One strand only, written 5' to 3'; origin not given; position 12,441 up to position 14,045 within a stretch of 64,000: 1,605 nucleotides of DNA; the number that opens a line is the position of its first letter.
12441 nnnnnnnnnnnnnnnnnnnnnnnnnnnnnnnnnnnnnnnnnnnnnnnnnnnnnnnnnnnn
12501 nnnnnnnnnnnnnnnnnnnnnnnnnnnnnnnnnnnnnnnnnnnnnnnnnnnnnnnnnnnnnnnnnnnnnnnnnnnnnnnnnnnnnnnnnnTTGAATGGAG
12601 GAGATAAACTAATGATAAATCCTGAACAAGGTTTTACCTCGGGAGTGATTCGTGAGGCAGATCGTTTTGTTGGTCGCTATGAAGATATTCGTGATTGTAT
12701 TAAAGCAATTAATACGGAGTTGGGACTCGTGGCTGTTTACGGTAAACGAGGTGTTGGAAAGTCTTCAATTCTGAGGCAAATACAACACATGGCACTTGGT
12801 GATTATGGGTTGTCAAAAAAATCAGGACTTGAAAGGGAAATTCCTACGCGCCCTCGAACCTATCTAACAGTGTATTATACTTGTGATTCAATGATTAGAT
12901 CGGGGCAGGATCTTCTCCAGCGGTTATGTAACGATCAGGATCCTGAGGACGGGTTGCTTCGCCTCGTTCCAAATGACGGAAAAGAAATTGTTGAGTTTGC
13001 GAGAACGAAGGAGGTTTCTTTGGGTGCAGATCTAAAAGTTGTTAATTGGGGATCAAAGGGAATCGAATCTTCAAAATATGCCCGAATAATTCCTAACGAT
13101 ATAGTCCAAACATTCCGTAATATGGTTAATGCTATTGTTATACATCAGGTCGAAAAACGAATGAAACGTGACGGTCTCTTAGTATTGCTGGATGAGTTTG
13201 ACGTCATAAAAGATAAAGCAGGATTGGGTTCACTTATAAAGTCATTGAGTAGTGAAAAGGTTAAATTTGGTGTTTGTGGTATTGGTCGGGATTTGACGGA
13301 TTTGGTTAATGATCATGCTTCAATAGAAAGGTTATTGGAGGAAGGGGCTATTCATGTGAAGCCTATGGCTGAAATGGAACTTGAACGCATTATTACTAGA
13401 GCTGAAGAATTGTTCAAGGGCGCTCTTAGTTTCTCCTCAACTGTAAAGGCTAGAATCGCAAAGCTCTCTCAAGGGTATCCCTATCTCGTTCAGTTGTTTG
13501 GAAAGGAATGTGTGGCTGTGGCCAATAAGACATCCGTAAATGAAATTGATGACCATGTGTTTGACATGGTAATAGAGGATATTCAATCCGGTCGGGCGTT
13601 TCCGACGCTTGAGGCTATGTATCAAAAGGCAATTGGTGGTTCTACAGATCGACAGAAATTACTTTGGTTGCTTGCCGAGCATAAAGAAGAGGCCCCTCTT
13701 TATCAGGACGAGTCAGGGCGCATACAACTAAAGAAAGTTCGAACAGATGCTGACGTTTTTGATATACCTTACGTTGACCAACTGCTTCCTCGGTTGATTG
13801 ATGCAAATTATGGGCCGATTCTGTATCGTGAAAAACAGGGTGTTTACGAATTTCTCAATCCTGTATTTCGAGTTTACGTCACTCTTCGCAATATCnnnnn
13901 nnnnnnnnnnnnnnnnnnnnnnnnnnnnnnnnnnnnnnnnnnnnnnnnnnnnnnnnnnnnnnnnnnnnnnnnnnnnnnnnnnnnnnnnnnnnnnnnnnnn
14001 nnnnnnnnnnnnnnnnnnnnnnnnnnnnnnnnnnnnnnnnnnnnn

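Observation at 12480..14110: Low-GC (~40%) island carrying a lone archaeal-type P-loop NTPase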

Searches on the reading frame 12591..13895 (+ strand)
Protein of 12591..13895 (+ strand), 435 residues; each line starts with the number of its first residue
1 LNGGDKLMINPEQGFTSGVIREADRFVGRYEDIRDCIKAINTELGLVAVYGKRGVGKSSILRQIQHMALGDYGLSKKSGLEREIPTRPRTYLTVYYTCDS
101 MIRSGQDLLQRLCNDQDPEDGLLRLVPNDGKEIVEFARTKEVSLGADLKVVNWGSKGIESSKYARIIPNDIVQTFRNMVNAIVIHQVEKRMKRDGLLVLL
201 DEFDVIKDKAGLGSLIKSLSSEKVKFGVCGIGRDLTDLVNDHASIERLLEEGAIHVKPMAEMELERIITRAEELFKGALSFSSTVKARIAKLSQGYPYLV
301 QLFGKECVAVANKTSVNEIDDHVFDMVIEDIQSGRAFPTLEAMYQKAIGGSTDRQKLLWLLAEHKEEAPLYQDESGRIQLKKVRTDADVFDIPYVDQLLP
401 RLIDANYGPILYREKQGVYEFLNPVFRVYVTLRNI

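Call 3: search_protein_families(library=pfam, proteins=[window:12591-13895:+], max_evalue=1)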
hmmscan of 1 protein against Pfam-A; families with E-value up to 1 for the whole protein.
window:12591-13895:+ (435 aa): 14 families
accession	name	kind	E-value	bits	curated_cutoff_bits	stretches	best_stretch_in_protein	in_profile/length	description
PF20703.3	nSTAND1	-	4.2e-09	37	27.1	1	21-273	11-201/379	Novel STAND NTPase 1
PF13191.12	AAA_16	-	1.4e-06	29.4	32.6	1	25-208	1-146/167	AAA ATPase domain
PF13401.12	AAA_22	-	0.00071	20.3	27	1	45-117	6-59/130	AAA domain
PF01637.24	ATPase_2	-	0.00077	19.8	33.2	1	26-65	1-41/225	ATPase domain predominantly from Archaea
PF13476.12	AAA_23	-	0.023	15.8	27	1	43-199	18-143/201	AAA domain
PF00931.28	NB-ARC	-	0.033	13.9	23.5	1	41-66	15-40/248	NB-ARC domain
PF25201.1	nSTAND6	-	0.064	13.7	27.7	1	28-67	3-41/148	Novel STAND NTPase 6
PF10236.15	DAP3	-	0.075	12.7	23.1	1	48-70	27-49/311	Mitochondrial ribosomal death-associated protein 3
PF05729.18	NACHT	-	0.14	12.4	26.7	0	46-66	2-22/167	NACHT domain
PF13481.12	AAA_25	-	0.14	12.2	27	1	25-123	14-105/195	AAA domain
PF13173.12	AAA_14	-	0.16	12.4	27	0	47-66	5-24/129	AAA domain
PF24389.1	ORC-CDC6-like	-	0.16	11.1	27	1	47-100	35-82/571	ORC-CDC6-like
PF00910.28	RNA_helicase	-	0.21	12.5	21.5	1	48-77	2-31/105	RNA helicase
PF03193.22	RsgA_GTPase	-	0.21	11.8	30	1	45-66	107-128/174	RsgA GTPase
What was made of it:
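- On Pfam nSTAND1 (PF20703): 37.0 bits, E = 4.2e-9, residues 21-273 on profile positions 11-201 of 379 (call 3).
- On Arch_ATPase / ATPase_2 (PF01637): 19.8 bits over residues 26-65 only (call 3).
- On Orc1/Cdc6 initiators (TIGR02928; PF24389): PF24389 scores 11.1 against 27 bits (call 3).
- nSTAND1 scores above the Pfam cut-off (call 3). No HTH, LuxR or SARP domain is detected (call 3).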

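Call 4: search_protein_families(library=padloc, proteins=[window:12591-13895:+], max_evalue=1)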
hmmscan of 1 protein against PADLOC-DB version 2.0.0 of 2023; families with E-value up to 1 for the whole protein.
window:12591-13895:+ (435 aa): 2 families
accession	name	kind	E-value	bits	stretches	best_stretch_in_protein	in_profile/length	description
PDLC04140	mad8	-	0.015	12.8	1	39-72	23-55/314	mads_8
PDLC04984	PDC-S27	-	0.017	12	1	26-65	4-44/474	-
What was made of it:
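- On Known or candidate anti-phage defence proteins (PADLOC-DB 2.0.0): The best hits are mad8 (E = 0.015) and PDC-S27 (E = 0.017), covering about 35-40 residues around the P-loop (call 4).
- Closest known: Antiviral STAND proteins of bacteria. Different: No PADLOC model matches (call 4).
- No PADLOC model matches; the best E-value is 0.015, over the P-loop only (call 4).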

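Call 5: search_protein_families(library=ncbifam, proteins=[window:12591-13895:+], max_evalue=1)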
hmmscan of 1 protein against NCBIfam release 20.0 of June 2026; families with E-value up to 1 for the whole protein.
window:12591-13895:+ (435 aa): 7 families
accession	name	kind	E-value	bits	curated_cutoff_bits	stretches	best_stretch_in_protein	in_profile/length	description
TIGR02928.1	TIGR02928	subfamily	4.5e-06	25.8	181.3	1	192-275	127-217/366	orc1/cdc6 family replication initiation protein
NF047389.1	ATPase_Sll1717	subfamily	0.015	14.5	75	1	48-209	33-200/454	P-loop ATPase, Sll1717 family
TIGR02315.1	ABC_phnC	equivalog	0.039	13.4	266.1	1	29-69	10-53/243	phosphonate ABC transporter ATP-binding protein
TIGR02030.1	BchI-ChlI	equivalog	0.058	12.6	466.95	0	37-67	18-48/337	magnesium chelatase ATPase subunit I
TIGR03015.1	pepcterm_ATPase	hypoth_equivalog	0.093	12.1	324.5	1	254-333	187-268/269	XrtA/PEP-CTERM system-associated ATPase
TIGR02442.1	Cob-chelat-sub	hypoth_equivalog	0.12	10.8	779.45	1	37-67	18-48/641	putative cobaltochelatase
NF040586.1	FxSxx_TPR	equivalog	0.21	10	300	1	23-61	5-42/830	FxSxx-COOH system tetratricopeptide repeat protein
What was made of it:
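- On Orc1/Cdc6 initiators (TIGR02928; PF24389): TIGR02928 scores 25.8 against 181.3 bits (call 5).
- The Orc1/Cdc6 model scores far below its cut-off (call 5).
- Tried and rejected: PADLOC gave no hit (call 4), and NCBIfam gave nothing above its cut-offs (call 5).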

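Call 10: find_homologous_proteins(query=window:12612-13895:+)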
Query window:12612-13895:+ (428 aa): 777 proteins with E <= 0.001 among 8000 candidates; the best 120 are listed.
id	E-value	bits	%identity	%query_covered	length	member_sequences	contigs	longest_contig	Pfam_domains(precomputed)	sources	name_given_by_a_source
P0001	9.8e-282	952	100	100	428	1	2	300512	PF20703.4,PF13191.13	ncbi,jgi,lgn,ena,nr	ncbi:MAG TPA: AAA family ATPase [Elusimicrobiota bacterium]|nr:AAA family ATPase [Elusimicrobiota ba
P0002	2.6e-219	746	76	100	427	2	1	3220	PF20703.4,PF13191.13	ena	-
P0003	2.5e-216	736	77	100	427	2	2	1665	PF20703.4,PF01637.25,PF13191.13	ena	-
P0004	9.2e-192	655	68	100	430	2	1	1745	PF20703.4,PF13191.13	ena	-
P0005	1.1e-191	655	68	100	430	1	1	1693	PF20703.4,PF13191.13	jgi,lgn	-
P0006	2.8e-191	654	69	100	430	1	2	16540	PF20703.4,PF13191.13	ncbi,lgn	-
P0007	5.6e-191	653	67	100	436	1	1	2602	PF20703.4,PF13191.13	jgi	jgi:Cdc6-like AAA superfamily ATPase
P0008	3.0e-189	647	68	100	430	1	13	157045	PF20703.4,PF13191.13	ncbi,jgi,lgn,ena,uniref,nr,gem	ncbi:AAA family ATPase [Caldimonas thermodepolymerans]|jgi:hypothetical protein|uniref:AAA ATPase-li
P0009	4.7e-189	647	67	100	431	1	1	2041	PF20703.4,PF13191.13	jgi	jgi:hypothetical protein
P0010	8.5e-189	646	67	100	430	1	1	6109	PF20703.4,PF13191.13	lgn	-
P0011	1.8e-188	645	67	100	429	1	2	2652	PF20703.4,PF13191.13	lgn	-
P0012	3.3e-188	644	67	100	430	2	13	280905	PF20703.4,PF13191.13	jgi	jgi:Cdc6-like AAA superfamily ATPase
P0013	3.8e-188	644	67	100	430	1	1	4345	PF20703.4,PF13191.13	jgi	jgi:hypothetical protein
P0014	1.5e-187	642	67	100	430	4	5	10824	PF20703.4,PF13191.13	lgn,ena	-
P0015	4.2e-187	640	66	100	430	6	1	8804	PF20703.4,PF13191.13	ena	-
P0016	4.4e-187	640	66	100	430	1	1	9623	PF20703.4,PF13191.13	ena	-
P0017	8.0e-187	639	66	100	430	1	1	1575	PF20703.4,PF13191.13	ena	-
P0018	1.2e-186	639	65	100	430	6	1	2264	PF20703.4,PF13191.13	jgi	jgi:hypothetical protein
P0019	6.9e-186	636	65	100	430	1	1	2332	PF20703.4,PF01637.25,PF13191.13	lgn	-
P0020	7.6e-186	636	66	100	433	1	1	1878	PF20703.4,PF13191.13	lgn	-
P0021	8.3e-186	636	65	100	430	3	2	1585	PF20703.4,PF01637.25,PF13191.13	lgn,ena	-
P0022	1.1e-185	635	66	100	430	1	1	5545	PF20703.4,PF13191.13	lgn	-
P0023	1.6e-185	635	67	100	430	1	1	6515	PF20703.4,PF13191.13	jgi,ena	jgi:Cdc6-like AAA superfamily ATPase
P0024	2.1e-185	635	66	100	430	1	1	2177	PF20703.4,PF13191.13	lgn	-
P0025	6.4e-185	633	66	100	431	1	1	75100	PF20703.4,PF13191.13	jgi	jgi:hypothetical protein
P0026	8.5e-185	633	66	100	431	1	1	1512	PF20703.4,PF13191.13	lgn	-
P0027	1.7e-184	632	66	100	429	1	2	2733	PF20703.4,PF13191.13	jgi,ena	-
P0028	2.7e-184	631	65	100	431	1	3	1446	PF20703.4,PF13191.13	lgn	-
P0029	5.4e-184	630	64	100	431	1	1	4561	PF20703.4,PF13191.13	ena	-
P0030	5.7e-184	630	65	100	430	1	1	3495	PF20703.4,PF13191.13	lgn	-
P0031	6.1e-184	630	65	100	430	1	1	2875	PF20703.4,PF13191.13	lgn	-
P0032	8.6e-184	629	66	100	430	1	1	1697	PF20703.4,PF13191.13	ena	-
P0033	9.2e-184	629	65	100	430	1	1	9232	PF20703.4,PF13191.13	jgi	jgi:hypothetical protein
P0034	9.5e-184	629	66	100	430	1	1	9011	PF20703.4,PF13191.13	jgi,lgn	jgi:Cdc6-like AAA superfamily ATPase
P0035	9.7e-184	629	64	100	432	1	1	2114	PF13401.13,PF20703.4,PF13191.13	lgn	-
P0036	1.1e-183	629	65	100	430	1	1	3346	PF20703.4,PF01637.25,PF13191.13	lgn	-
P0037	1.3e-183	629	65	100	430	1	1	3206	PF20703.4,PF01637.25,PF13191.13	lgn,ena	-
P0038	1.7e-183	628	64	100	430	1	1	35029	PF20703.4,PF01637.25,PF13191.13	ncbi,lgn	ncbi:MAG: hypothetical protein ABFD08_02560 [Syntrophomonas sp.]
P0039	1.7e-183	628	65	99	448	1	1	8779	PF20703.4,PF13191.13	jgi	jgi:Cdc6-like AAA superfamily ATPase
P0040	2.1e-183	628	66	100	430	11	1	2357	PF20703.4,PF13191.13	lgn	-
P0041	3.1e-183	627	65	100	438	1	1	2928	PF20703.4,PF13191.13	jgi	jgi:Cdc6-like AAA superfamily ATPase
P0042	4.2e-183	627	66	100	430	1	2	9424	PF20703.4,PF13191.13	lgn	-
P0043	6.5e-183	626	63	100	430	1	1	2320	PF20703.4,PF13191.13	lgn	-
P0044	1.1e-182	626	66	100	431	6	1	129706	PF20703.4,PF13191.13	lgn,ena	-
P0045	1.2e-182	625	64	100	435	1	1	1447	PF20703.4,PF13191.13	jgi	-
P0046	1.4e-182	625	65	100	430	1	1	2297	PF20703.4,PF13191.13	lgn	-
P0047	1.8e-182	625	64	100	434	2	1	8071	PF20703.4,PF13191.13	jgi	jgi:Cdc6-like AAA superfamily ATPase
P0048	1.9e-182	625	64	100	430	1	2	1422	PF20703.4,PF13191.13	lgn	-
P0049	2.5e-182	624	65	100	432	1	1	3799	PF20703.4,PF13191.13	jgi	jgi:Cdc6-like AAA superfamily ATPase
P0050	3.2e-182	624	65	100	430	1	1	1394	PF20703.4,PF13191.13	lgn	-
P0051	3.2e-182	624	64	100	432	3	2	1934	PF20703.4,PF13191.13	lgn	-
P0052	3.9e-182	624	65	100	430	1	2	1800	PF20703.4,PF13191.13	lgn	-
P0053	4.0e-182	624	65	100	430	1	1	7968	PF20703.4,PF13191.13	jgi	jgi:Cdc6-like AAA superfamily ATPase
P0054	5.5e-182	623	64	100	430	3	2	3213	PF20703.4,PF13191.13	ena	-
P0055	6.3e-182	623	65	100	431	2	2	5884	PF20703.4,PF13191.13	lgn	-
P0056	6.6e-182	623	65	100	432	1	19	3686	PF20703.4,PF13191.13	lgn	-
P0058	1.1e-181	622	66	100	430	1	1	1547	PF20703.4,PF13191.13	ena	-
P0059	1.1e-181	622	65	100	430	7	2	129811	PF20703.4,PF13191.13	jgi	-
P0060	1.1e-181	622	64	100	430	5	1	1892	PF20703.4,PF13191.13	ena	-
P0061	1.1e-181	622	65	100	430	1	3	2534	PF20703.4,PF13191.13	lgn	-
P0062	1.5e-181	622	64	100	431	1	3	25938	PF13401.13,PF20703.4,PF13191.13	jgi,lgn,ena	jgi:Cdc6-like AAA superfamily ATPase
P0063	1.5e-181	622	63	100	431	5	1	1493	PF20703.4,PF13191.13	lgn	-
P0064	1.6e-181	622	64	100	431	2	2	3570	PF20703.4,PF13191.13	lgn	-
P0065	1.9e-181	622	64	100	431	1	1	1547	PF20703.4,PF01637.25,PF13191.13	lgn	-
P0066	2.0e-181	621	64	100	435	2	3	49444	PF20703.4,PF13191.13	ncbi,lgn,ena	-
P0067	2.0e-181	621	64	100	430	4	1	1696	PF20703.4,PF13191.13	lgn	-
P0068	2.2e-181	621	67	100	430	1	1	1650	PF20703.4,PF01637.25,PF13191.13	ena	-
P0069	2.4e-181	621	64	100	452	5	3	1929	PF20703.4,PF13191.13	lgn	-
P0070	2.4e-181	621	63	100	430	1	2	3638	PF20703.4,PF13191.13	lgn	-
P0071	2.4e-181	621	65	100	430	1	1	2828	PF20703.4,PF13191.13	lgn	-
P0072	2.5e-181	621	63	100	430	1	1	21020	PF20703.4,PF13191.13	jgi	jgi:hypothetical protein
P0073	2.5e-181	621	64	100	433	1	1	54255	PF20703.4,PF13191.13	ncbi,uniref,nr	ncbi:AAA family ATPase [Burkholderia multivorans]|uniref:nSTAND1 domain-containing NTPase n=1 Tax=Bu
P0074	3.1e-181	621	64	100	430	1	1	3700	PF20703.4,PF13191.13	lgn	-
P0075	3.1e-181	621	63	99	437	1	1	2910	PF20703.4,PF13191.13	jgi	jgi:Cdc6-like AAA superfamily ATPase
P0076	3.3e-181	621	62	100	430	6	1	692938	PF20703.4,PF13191.13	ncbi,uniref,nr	ncbi:hypothetical protein V0R48_00495 [Pseudomonas alcaligenes]|uniref:hypothetical protein n=1 Tax=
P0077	3.4e-181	621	64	100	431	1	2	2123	PF20703.4,PF13191.13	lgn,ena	-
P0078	3.6e-181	621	65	100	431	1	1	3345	PF20703.4,PF13191.13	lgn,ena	-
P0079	3.9e-181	621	64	100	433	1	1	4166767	PF20703.4,PF13191.13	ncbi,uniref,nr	ncbi:AAA family ATPase [Burkholderia gladioli]|uniref:nSTAND1 domain-containing NTPase n=1 Tax=Burkh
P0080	4.0e-181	620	64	100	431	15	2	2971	PF20703.4,PF13191.13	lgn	-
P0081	4.1e-181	620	64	100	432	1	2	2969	PF20703.4,PF13191.13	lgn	-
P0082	4.2e-181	620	63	100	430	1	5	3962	PF20703.4,PF13191.13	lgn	-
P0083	4.3e-181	620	66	100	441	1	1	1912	PF20703.4,PF13191.13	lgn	-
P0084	4.6e-181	620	63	100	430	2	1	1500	PF20703.4,PF13191.13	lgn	-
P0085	4.8e-181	620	65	100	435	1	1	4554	PF20703.4,PF01637.25,PF13191.13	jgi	jgi:hypothetical protein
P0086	5.2e-181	620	64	99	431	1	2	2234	PF20703.4,PF13191.13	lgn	-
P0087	5.6e-181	620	64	100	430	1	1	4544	PF20703.4,PF13191.13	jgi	jgi:AAA+ ATPase superfamily predicted ATPase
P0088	5.9e-181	620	65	100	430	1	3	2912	PF20703.4,PF01637.25,PF13191.13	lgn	-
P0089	6.6e-181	620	64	100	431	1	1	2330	PF20703.4,PF13191.13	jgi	jgi:Cdc6-like AAA superfamily ATPase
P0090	7.4e-181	620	66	100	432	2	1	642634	PF20703.4,PF13191.13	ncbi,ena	-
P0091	7.5e-181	620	63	100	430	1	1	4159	PF20703.4,PF01637.25,PF13191.13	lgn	-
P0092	7.8e-181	620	66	100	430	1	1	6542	PF20703.4,PF13191.13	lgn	-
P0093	9.8e-181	619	63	100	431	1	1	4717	PF20703.4,PF13191.13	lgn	-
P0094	1.1e-180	619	63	100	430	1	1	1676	PF20703.4,PF13191.13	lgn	-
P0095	1.4e-180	619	64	100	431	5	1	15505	PF20703.4,PF13191.13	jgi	jgi:Cdc6-like AAA superfamily ATPase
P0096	1.5e-180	619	64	100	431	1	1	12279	PF20703.4,PF13191.13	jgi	jgi:Cdc6-like AAA superfamily ATPase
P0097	1.7e-180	618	65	100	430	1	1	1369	PF20703.4,PF13191.13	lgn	-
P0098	2.0e-180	618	64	100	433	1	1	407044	PF20703.4,PF13191.13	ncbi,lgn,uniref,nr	ncbi:AAA family ATPase [Burkholderia ambifaria]|uniref:nSTAND1 domain-containing NTPase n=1 Tax=Burk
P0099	2.2e-180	618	65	100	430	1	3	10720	PF20703.4,PF13191.13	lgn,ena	-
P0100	2.6e-180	618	64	100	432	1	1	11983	PF20703.4,PF13191.13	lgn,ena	-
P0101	2.8e-180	618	64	100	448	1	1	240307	PF20703.4,PF13191.13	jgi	jgi:hypothetical protein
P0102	3.1e-180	618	63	100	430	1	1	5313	PF20703.4,PF13191.13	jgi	-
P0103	3.4e-180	617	64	100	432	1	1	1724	PF20703.4,PF13191.13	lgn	-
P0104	3.4e-180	617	64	100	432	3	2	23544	PF13401.13,PF20703.4,PF13191.13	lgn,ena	-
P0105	3.7e-180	617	63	100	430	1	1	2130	PF20703.4,PF13191.13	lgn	-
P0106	3.8e-180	617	63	100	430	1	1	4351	PF20703.4,PF13191.13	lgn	-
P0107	4.6e-180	617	64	100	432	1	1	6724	PF20703.4,PF13191.13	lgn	-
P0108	4.9e-180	617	64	100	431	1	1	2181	PF20703.4,PF13191.13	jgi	jgi:Cdc6-like AAA superfamily ATPase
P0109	4.9e-180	617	63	100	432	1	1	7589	PF20703.4,PF13191.13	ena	-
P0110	5.3e-180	617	63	100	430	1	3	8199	PF20703.4,PF13191.13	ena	-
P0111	5.4e-180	617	63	100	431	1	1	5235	PF20703.4,PF13191.13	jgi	-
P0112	5.4e-180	617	62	100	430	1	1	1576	PF20703.4,PF13191.13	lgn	-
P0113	6.7e-180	616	64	100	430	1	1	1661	PF20703.4,PF01637.25,PF13191.13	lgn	-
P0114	7.1e-180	616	65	100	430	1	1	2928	PF20703.4,PF13191.13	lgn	-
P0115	7.2e-180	616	64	100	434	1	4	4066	PF20703.4,PF13191.13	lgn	-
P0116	7.3e-180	616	65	100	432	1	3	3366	PF20703.4,PF13191.13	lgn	-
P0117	7.7e-180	616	63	100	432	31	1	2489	PF20703.4,PF13191.13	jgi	jgi:AAA ATPase domain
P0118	7.8e-180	616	63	100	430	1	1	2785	PF20703.4,PF13191.13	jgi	jgi:hypothetical protein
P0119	8.0e-180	616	63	100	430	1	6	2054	PF20703.4,PF13191.13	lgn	-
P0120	8.0e-180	616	63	100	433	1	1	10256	PF20703.4,PF13191.13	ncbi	-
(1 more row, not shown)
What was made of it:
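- The source is a MAG (call 10), and the composition changes abruptly at both edges.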

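Call 12: find_encoding_contigs(protein=P0008, flank=6000, max_places=4)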
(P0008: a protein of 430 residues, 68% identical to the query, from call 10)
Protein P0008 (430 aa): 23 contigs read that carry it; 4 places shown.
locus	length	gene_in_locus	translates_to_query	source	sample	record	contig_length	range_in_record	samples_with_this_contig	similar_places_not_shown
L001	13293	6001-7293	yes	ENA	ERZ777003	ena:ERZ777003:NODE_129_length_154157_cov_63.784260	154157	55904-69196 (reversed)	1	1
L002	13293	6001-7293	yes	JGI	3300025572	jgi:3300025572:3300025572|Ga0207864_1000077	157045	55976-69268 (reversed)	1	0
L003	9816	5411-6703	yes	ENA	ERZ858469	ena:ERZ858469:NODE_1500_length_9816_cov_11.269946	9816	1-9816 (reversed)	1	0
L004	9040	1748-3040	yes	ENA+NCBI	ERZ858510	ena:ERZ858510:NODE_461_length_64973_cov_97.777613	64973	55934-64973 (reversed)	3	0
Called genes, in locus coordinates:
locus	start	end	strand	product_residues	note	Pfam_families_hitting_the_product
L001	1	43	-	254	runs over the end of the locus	PF01925:TauE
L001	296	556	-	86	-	-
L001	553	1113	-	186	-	PF01872:RibD_C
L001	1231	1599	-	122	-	-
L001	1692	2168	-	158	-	PF00583:Acetyltransf_1, PF13508:Acetyltransf_7, PF08445:FR47 (faint)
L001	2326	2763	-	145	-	-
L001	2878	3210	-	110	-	-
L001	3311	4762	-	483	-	PF05598:DUF772, PF13751:DDE_Tnp_1_6 (weak)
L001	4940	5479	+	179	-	PF07042:TrfA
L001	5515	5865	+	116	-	-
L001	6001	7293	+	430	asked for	PF20703:nSTAND1 (faint), PF13191:AAA_16 (weak)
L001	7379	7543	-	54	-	-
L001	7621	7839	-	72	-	-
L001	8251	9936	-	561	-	PF00732:GMC_oxred_N, PF00890:FAD_binding_2 (faint), PF05199:GMC_oxred_C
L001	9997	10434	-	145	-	-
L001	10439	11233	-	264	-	PF00106:adh_short, PF08659:KR, PF01370:Epimerase (weak), PF13561:adh_short_C2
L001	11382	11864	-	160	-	PF04828:GFA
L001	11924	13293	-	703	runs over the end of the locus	PF00041:fn3, PF22842:Pel9A-like_beta_helix (weak)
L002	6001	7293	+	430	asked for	PF20703:nSTAND1 (faint), PF13191:AAA_16 (weak)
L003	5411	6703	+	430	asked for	PF20703:nSTAND1 (faint), PF13191:AAA_16 (weak)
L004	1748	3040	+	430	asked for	PF20703:nSTAND1 (faint), PF13191:AAA_16 (weak)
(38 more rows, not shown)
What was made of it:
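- The Caldimonas copy sits after a TrfA gene or fragment (call 12).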

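Call 13: find_encoding_contigs(protein=P0079, flank=6000, max_places=3)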
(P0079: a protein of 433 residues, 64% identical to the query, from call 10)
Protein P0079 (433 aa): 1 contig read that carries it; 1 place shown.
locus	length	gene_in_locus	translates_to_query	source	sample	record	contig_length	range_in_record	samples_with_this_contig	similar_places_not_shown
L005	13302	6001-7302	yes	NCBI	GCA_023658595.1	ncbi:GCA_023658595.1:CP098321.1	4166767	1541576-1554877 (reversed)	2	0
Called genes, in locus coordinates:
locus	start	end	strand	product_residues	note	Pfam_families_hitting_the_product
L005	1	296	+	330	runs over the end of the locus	PF00561:Abhydrolase_1 (faint), PF12697:Abhydrolase_6 (faint)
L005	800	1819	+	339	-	PF00589:Phage_integrase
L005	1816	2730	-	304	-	-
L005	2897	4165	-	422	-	PF15919:HicB_lk_antitox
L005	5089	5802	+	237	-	PF08867:FRG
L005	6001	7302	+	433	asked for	PF20703:nSTAND1, PF13191:AAA_16 (weak)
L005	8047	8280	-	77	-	PF01844:HNH, PF14279:HNH_5 (weak)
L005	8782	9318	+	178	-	-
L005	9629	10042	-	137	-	-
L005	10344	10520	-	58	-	-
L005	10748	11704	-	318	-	PF05065:Phage_capsid (faint)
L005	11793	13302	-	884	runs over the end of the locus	PF06791:TMP_2, PF09718:Tape_meas_lam_C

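Call 14: find_encoding_contigs(protein=P0076, flank=6000, max_places=3)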
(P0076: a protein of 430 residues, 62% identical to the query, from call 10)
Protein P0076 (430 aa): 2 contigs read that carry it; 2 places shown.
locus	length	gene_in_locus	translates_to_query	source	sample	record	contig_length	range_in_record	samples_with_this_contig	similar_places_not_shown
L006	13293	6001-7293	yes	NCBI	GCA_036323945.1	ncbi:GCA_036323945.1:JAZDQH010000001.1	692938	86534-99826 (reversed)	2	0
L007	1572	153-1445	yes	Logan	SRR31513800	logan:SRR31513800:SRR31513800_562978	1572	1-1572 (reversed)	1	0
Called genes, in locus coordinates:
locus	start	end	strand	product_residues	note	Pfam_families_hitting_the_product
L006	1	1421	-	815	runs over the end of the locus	PF10070:DabA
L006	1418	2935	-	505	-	PF00662:Proton_antipo_N (weak), PF00361:Proton_antipo_M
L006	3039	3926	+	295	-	PF00126:HTH_1, PF03466:LysR_substrate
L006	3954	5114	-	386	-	PF00990:GGDEF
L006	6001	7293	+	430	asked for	PF20703:nSTAND1 (faint), PF13191:AAA_16 (weak)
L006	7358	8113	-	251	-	PF00590:TP_methylase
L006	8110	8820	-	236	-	PF13519:VWA_2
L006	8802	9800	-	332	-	PF00493:MCM (weak), PF07728:AAA_5, PF01078:Mg_chelatase, PF17863:AAA_lid_2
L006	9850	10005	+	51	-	-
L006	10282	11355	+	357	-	PF00793:DAHP_synth_1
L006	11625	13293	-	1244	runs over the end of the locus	PF02514:CobN-Mg_chel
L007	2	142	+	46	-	?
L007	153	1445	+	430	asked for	PF20703:nSTAND1 (faint), PF13191:AAA_16 (weak)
